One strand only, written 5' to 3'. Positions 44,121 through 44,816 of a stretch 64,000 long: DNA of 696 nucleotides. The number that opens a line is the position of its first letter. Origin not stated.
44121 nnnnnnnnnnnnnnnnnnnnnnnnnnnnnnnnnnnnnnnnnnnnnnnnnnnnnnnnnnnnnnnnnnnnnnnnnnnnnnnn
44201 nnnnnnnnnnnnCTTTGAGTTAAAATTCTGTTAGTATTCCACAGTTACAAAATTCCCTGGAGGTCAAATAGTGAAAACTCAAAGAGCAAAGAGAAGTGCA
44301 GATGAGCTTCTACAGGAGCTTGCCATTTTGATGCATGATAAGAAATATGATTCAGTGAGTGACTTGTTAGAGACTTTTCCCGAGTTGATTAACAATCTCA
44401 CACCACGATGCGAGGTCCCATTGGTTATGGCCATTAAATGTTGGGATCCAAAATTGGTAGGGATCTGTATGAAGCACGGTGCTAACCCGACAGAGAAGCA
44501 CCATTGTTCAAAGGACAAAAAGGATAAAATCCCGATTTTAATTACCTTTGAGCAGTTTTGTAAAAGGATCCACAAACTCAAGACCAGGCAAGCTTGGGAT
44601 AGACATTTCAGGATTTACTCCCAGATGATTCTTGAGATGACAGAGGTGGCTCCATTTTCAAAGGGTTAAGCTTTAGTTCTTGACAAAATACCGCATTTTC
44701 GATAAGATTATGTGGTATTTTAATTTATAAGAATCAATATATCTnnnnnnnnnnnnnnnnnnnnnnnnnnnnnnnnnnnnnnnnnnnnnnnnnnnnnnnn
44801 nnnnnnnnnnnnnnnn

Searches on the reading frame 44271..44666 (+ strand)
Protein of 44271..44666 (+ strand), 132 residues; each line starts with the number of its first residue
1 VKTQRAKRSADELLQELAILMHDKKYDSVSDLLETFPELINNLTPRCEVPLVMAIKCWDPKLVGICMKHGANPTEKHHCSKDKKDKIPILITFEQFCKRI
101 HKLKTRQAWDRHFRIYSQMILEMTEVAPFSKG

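Call 10: search_protein_families(library=pfam, proteins=[window:44271-44666:+], max_evalue=0.001)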
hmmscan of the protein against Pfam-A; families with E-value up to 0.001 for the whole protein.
window:44271-44666:+ (132 aa): 0 families

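Call 105: search_protein_families(library=padloc, proteins=[window:44271-44666:+], max_evalue=0.01)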
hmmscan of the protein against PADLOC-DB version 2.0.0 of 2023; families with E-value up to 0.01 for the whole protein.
window:44271-44666:+ (132 aa): 0 families

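Call 106: search_protein_families(library=phrogs, proteins=[window:44271-44666:+], max_evalue=0.01)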
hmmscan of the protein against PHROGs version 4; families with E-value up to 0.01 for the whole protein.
window:44271-44666:+ (132 aa): 0 families
